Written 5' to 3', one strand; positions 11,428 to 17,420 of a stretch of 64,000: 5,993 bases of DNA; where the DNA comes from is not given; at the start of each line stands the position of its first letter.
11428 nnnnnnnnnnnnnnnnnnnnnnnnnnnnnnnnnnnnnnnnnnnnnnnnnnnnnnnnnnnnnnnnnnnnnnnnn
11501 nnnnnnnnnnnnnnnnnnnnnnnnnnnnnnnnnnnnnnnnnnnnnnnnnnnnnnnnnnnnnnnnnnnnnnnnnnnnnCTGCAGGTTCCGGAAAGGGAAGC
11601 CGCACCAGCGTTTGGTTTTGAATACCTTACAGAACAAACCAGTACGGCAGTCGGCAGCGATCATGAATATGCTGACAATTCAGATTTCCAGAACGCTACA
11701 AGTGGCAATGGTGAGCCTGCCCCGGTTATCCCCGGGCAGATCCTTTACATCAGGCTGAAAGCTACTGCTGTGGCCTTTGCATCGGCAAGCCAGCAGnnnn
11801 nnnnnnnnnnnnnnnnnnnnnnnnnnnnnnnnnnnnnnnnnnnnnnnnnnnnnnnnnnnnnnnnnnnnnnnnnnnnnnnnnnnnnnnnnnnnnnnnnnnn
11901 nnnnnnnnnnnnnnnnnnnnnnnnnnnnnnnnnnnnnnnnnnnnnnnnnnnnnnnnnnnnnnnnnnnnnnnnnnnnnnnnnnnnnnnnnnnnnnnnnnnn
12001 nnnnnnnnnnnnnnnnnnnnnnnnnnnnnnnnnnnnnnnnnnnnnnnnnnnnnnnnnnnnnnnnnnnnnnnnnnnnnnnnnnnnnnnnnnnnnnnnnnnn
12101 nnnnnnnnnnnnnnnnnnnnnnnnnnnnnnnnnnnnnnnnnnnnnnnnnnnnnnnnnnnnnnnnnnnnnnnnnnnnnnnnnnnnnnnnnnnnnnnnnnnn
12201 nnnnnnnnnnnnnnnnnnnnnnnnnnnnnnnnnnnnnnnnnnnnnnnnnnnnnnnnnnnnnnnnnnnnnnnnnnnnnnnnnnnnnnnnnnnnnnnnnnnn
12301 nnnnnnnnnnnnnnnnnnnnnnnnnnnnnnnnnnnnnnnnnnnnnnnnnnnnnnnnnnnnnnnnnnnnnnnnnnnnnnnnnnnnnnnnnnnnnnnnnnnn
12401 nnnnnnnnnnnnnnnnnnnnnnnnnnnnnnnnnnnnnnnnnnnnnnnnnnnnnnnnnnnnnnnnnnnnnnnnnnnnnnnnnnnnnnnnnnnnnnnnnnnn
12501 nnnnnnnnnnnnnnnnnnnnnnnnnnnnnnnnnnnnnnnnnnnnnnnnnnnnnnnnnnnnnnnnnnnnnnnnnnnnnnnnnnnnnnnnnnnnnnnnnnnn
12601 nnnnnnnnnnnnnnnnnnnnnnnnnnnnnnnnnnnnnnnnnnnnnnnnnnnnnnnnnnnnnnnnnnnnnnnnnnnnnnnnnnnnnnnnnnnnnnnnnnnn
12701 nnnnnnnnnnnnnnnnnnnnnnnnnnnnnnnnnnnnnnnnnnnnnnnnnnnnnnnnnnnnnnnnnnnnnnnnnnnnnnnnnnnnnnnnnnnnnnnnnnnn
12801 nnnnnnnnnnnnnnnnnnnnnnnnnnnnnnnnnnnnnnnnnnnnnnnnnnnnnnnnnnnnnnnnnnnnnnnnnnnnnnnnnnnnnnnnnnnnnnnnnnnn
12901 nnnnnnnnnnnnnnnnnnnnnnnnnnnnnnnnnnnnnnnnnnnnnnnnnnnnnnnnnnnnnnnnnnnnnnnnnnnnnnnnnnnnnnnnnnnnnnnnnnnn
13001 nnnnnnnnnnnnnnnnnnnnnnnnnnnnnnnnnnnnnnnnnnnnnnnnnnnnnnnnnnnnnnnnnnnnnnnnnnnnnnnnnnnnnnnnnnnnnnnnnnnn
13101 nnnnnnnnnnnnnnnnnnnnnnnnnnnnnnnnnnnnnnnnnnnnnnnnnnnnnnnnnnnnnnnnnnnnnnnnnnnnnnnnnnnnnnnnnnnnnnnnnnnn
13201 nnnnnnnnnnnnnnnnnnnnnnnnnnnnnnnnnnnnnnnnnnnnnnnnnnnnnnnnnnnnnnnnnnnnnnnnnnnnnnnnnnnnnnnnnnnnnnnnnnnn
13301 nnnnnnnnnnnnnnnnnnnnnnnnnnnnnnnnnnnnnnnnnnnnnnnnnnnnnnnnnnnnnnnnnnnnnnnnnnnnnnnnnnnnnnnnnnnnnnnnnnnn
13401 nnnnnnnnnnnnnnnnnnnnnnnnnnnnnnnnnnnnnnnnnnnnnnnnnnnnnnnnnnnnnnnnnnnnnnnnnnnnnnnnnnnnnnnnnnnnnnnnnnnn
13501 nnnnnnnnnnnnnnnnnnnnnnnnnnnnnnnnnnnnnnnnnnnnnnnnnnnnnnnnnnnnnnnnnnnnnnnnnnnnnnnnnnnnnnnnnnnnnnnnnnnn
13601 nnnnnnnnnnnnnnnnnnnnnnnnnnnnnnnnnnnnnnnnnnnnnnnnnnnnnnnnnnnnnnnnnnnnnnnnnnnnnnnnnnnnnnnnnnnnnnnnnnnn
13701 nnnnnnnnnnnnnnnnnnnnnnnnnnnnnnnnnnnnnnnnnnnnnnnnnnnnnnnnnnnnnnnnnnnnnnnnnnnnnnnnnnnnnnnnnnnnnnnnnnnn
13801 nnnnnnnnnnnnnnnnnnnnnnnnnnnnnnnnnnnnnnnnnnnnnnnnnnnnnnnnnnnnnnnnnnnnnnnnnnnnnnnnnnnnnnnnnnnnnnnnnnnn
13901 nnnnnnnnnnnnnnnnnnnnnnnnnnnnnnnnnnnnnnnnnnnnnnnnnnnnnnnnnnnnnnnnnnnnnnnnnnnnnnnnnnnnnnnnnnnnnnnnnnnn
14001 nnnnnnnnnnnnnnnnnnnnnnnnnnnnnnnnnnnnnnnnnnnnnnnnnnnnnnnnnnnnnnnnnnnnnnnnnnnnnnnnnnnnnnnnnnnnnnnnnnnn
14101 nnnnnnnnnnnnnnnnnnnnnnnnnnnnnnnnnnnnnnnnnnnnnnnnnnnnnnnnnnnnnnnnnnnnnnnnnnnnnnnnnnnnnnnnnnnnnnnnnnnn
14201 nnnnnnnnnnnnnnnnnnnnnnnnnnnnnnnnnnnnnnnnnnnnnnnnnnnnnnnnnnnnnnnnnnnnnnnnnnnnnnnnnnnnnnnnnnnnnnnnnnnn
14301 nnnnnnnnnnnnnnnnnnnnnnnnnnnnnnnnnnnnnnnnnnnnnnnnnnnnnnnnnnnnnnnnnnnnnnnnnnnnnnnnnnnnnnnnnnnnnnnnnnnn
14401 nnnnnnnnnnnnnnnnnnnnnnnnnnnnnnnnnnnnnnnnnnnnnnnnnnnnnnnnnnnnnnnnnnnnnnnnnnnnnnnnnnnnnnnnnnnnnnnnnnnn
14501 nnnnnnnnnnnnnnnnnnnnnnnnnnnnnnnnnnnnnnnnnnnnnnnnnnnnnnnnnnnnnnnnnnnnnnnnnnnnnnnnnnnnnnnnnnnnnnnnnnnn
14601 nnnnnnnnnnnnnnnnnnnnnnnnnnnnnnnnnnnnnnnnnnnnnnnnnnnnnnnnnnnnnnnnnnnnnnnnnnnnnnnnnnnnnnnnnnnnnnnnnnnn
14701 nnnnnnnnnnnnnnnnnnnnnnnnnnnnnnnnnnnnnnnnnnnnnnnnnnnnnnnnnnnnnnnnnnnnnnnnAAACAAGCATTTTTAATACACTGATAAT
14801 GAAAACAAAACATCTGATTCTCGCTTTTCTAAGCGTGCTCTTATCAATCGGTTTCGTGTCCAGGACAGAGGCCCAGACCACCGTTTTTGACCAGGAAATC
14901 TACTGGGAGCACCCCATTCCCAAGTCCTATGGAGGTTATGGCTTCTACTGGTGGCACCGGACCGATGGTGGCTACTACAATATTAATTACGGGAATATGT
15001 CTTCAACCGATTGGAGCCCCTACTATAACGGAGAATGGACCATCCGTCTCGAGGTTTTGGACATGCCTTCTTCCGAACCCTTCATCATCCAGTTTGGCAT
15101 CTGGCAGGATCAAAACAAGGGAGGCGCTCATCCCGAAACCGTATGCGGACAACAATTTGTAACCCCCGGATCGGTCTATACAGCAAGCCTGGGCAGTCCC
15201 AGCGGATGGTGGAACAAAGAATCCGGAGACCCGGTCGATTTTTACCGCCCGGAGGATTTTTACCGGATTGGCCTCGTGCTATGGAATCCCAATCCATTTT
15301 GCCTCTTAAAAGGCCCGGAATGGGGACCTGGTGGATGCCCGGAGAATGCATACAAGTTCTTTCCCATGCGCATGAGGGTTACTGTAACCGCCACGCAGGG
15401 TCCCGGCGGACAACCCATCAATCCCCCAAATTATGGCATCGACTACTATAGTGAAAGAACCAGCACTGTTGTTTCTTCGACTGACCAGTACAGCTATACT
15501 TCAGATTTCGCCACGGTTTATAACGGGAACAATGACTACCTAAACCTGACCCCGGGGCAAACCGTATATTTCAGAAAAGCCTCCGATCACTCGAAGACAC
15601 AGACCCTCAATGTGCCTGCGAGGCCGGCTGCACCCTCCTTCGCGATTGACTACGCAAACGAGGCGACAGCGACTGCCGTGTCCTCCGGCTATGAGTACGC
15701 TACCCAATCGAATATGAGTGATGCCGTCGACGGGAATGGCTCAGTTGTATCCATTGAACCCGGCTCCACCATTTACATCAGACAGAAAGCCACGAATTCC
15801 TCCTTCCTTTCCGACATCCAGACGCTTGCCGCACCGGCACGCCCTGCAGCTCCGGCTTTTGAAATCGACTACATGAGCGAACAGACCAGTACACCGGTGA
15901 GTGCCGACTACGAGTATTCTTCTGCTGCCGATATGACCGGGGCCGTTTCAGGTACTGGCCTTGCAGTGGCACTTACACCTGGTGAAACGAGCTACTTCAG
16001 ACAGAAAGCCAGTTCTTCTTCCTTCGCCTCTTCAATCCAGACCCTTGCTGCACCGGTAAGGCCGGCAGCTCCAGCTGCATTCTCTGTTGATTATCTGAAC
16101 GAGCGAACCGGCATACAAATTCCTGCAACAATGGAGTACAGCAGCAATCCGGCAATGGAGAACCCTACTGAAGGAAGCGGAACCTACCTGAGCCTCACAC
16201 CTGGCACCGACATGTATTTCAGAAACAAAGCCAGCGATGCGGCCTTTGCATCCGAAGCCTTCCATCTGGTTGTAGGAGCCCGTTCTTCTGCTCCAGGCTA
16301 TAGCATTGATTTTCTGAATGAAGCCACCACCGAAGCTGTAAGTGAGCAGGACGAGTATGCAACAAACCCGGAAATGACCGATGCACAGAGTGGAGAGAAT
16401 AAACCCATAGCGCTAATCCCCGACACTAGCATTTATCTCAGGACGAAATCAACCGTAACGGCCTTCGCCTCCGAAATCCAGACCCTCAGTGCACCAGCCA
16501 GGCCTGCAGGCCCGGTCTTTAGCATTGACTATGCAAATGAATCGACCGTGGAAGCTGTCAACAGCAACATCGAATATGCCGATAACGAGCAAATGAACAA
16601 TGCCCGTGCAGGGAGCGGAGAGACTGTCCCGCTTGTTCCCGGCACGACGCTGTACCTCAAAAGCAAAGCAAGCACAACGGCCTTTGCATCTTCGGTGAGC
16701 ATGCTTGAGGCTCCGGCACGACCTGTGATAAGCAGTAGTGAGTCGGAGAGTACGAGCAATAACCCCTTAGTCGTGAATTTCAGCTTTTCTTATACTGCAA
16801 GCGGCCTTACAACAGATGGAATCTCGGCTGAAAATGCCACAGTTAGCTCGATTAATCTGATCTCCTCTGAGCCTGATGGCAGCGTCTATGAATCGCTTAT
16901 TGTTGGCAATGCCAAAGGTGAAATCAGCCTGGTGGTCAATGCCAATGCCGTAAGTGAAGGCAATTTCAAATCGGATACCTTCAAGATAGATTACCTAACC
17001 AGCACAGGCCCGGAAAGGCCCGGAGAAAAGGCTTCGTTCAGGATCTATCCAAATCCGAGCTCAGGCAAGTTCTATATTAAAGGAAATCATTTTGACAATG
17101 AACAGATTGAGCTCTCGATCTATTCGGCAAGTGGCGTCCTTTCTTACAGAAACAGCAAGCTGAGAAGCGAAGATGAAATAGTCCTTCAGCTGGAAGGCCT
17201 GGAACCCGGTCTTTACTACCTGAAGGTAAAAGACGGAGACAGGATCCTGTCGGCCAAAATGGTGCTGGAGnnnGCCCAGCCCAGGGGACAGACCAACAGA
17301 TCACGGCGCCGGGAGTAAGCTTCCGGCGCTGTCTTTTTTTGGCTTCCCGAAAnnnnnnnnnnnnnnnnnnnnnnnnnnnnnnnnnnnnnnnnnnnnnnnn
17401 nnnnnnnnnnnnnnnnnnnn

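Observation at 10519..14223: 17 tandem ~73-aa units built as a 4-unit super-repeat with an 873-876 bp period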

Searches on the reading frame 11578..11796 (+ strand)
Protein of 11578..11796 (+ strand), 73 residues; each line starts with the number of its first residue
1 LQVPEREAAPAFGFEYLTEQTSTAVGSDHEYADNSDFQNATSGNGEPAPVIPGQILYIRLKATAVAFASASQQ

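Call 22: search_solved_structures(query=A1, max_evalue=10, show_alignments=2)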
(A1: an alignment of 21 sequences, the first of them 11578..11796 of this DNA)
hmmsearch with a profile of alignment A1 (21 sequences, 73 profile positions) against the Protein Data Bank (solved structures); distinct sequences matched with E-value up to 10: 1.
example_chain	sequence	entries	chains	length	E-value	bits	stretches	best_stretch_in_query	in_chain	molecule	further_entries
2vyi_A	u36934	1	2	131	0.73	13.2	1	34-64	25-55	SGTA PROTEIN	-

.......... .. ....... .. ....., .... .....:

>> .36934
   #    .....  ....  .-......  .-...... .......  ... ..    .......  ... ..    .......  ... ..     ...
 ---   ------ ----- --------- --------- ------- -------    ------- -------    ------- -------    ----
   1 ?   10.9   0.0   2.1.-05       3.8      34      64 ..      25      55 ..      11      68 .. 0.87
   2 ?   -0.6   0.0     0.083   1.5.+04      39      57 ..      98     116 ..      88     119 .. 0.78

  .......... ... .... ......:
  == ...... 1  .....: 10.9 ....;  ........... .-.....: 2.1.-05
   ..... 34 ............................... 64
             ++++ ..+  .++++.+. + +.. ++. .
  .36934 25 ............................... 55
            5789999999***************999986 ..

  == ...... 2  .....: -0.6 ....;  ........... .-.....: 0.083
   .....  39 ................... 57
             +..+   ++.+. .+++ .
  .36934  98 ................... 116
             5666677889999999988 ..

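Call 66: search_protein_representatives(alignment_id=A1)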
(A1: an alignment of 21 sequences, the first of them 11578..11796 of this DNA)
Query: 21 sequences, 73 profile positions. Proteins with E-value up to 0.001 (for the whole library): 491; up to 1e-10: 282; up to 1e-30: 171. The best 150 are listed.
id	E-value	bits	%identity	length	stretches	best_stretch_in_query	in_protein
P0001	0.0e+00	1531.8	-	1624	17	1-73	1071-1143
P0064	0.0e+00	1531.4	-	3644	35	1-71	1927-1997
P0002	0.0e+00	1363.2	-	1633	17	1-73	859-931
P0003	0.0e+00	1172.6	-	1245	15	1-73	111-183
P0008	0.0e+00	1003.6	-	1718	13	1-73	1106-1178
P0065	1.6e-262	864.4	-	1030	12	1-72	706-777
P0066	7.8e-262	862.2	-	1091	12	1-71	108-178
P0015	1.7e-251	829.1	-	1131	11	1-71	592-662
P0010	3.4e-246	812.1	-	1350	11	1-72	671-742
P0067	1.8e-218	723.2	-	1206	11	1-70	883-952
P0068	3.0e-218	722.6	-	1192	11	1-72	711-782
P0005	2.1e-216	716.7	-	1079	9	1-72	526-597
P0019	5.7e-213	705.6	-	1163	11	1-73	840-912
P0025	1.5e-211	701.1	-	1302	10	1-72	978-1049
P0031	2.4e-209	694.0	-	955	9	1-73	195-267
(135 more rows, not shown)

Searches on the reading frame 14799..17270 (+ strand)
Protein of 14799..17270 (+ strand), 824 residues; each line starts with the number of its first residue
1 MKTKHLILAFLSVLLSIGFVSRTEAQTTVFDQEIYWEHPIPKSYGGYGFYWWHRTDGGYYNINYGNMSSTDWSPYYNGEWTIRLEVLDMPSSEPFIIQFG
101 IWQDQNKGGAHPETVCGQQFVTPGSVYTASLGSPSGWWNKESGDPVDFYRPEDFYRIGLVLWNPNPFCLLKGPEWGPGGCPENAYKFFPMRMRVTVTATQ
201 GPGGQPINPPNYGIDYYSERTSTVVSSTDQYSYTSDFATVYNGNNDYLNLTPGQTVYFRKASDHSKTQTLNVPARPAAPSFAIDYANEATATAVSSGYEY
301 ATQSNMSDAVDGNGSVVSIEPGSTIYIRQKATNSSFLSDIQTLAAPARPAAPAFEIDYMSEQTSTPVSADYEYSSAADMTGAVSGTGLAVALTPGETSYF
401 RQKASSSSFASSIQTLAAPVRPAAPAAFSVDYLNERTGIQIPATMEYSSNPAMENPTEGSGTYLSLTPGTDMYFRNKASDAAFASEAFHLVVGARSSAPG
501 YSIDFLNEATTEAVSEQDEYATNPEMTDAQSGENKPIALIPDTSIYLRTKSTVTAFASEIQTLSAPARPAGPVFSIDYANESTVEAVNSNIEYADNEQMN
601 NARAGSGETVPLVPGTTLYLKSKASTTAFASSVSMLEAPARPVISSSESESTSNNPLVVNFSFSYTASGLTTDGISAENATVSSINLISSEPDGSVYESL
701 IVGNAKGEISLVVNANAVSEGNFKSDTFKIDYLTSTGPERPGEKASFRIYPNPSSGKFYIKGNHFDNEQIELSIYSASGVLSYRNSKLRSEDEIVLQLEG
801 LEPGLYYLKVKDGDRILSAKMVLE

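Call 7: search_protein_families(library=pfam, proteins=[window:14799-17270:+], max_evalue=1)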
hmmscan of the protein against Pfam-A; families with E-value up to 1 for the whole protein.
window:14799-17270:+ (824 aa): 3 families
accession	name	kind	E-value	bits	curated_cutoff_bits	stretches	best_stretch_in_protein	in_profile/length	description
PF18962.6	Por_Secre_tail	-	1.5e-11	44.8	27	1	749-822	1-74/75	Secretion system C-terminal sorting domain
PF19078.6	Big_12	-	0.0051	17.5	27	1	643-706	8-68/102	Bacterial Ig-like domain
PF10775.14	ATP_sub_h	-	0.019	15.4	25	0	332-358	31-57/69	ATP synthase complex subunit h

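Call 8: search_protein_families(library=ncbifam, proteins=[window:14799-17270:+], max_evalue=1)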
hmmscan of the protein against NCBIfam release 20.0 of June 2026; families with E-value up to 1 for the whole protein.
window:14799-17270:+ (824 aa): 3 families
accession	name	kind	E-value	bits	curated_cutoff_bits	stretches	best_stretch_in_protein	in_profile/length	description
TIGR04183.1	Por_Secre_tail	domain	1e-09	38.2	23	1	749-823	1-71/72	T9SS type A sorting domain-containing protein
NF045980.1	MAG6410_fam_LP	equivalog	1e-09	37.4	450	3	280-359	487-565/622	MAG6410 family transglutaminase-related lipoprotein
NF038113.1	T9SSA_dep_M36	equivalog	2.4e-07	29.3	885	1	744-823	790-868/869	T9SS-dependent M36 family metallopeptidase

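Call 39: predict_structure(alignment_id=A2)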
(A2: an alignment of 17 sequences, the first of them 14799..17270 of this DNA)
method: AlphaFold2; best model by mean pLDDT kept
length: 824 residues; sequences in the alignment: 17
mean_pLDDT: 85.0   pTM: 0.38
mean pLDDT of the five models: 85.0, 84.9, 84.5, 84.0, 82.5
residues with pLDDT >= 90: 443; 70-90: 286; 50-70: 49; < 50: 46
segments of 3 or more residues with pLDDT < 50: 1-6, 10-24, 40-44, 55-60, 202-206, 736-743
pLDDT, mean of each block of 10 residues (from residue 1): 45 41 59 75 60 53 71 84 87 89 68 86 76 85 78 84 88 74 87 85 56 92 90 91 92 93 86 92 93 94 92 92 94 91 93 92 93 93 92 93 92 93 89 92 93 91 92 93 93 90 93 93 91 93 93 90 92 93 94 92 92 93 91 93 86 86 92 93 91 90 90 94 93 56 63 82 67 83 71 78 87 77 86
secondary structure, 60 per line:
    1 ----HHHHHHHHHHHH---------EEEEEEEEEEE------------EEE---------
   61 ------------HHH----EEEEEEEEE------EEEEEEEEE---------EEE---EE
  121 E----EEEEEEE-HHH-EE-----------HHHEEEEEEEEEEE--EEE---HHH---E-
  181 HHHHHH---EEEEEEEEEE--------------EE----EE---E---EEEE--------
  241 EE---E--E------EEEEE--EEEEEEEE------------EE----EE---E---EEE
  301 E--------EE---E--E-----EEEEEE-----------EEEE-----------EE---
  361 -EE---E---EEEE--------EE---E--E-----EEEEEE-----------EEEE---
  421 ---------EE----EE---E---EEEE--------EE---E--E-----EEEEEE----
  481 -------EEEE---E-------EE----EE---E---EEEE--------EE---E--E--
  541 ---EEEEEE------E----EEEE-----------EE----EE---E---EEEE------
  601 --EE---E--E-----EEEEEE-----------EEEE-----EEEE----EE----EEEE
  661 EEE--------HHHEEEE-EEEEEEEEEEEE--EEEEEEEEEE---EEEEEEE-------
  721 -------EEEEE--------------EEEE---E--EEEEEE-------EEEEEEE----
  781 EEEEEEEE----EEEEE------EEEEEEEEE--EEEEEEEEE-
elements in order (helices of 4 or more, strands of 3 or more residues): H5-16 E26-36 E49-51 E80-88 E95-103 E113-115 E119-121 E126-132 E154-164 E167-169 H181-186 E190-199 E229-232 E256-260 E263-270 E298-301 E324-329 E341-344 E371-374 E397-402 E414-417 E445-448 E471-476 E488-491 E518-521 E544-549 E561-564 E591-594 E617-622 E634-637 E643-646 E657-663 E675-678 E680-691 E694-703 E707-713 E728-732 E747-750 E757-762 E770-776 E781-788 E793-797 E804-812 E815-823

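Call 41: fold_search(model_id=the predicted structure, library=pdb)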
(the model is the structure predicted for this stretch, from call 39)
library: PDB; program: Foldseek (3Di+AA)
matches with E <= 10: 1737; with E <= 0.001: 108
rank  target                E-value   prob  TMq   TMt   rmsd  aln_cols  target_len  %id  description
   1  9fly_A                1.3e-13  1.00  0.16  0.16  40.1       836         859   14  CryoEM structure of the base (4151-5009) in the grappling hook protein A (GhpA) in the bacterium Aureispira sp. CCB-QB (released 2024-10-16)
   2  9flp_A                7.0e-13  1.00  0.18  0.17  44.3       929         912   11  CryoEM structure of the neck (1403-2314) in the grappling hook protein A (GhpA) in the bacterium Aureispira sp. CCB-QB (released 2024-10-16)
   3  9flw_A                5.3e-12  1.00  0.22  0.31  24.1       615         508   12  CryoEM structure of the fragment-6 (3571-4078) in the grappling hook protein A (GhpA) in the bacterium Aureispira sp.  (released 2024-10-16)
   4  8ayh_B                6.1e-09  1.00  0.10  0.10  66.5      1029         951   10  Structure of Complement C5 in Complex with small molecule inhibitor and CVF (released 2022-12-21)
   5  8c8r_A                1.1e-08  1.00  0.10  0.07  42.6      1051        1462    7  In situ structure of the Nitrosopumilus maritimus S-layer - Composite map between C2 and C6 (released 2024-04-17)
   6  1e07                  1.5e-08  1.00  0.13  0.15  30.1       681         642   10  Model of human carcinoembryonic antigen by homology modelling and curve-fitting to experimental solution scattering data (released 2000-07-04)
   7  8x80_A                1.8e-08  1.00  0.13  0.13  21.9       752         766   10  Structure of leptin-LepR trimer with a small gap (released 2024-08-07)
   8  6iaa_A                8.8e-08  1.00  0.10  0.11  56.8       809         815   10  hRobo2 ectodomain (released 2019-03-13)
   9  9bfu_A                1.1e-07  1.00  0.12  0.07  50.1       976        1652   11  Cryo-EM structure of Sevenless extracellular domain (composite map of the dimer, pH 4.6) (released 2025-01-29)
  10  4uic                  1.2e-07  1.00  0.10  0.11  44.2       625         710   11  Crystal structure of the S-layer protein rSbsC(31-844) (released 2016-04-13)
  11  10ft_A                2.8e-07  0.99  0.09  0.12  43.2       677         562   12  Cryo-EM structure of receptor tyrosine kinase ROS1 in complex with NELL2 (released 2026-02-25)
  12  4uj6                  3.9e-07  1.00  0.10  0.12  45.3       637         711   10  Structure of surface layer protein SbsC, domains 1-6 (released 2016-04-27)
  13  8d82_A                5.3e-07  1.00  0.10  0.13  35.7       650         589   10  Cryo-EM structure of human IL-6 signaling complex in detergent: model containing full extracellular domains (released 2023-03-29)
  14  9bfq_A                5.6e-07  0.99  0.08  0.07  66.8       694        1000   11  Cryo-EM structure of Sevenless in complex with Bride of Sevenless (released 2025-01-29)
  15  9bfp_A                7.3e-07  0.98  0.08  0.07  67.7       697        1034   10  Cryo-EM structure of Sevenless extracellular domain (monomer) (released 2025-01-29)
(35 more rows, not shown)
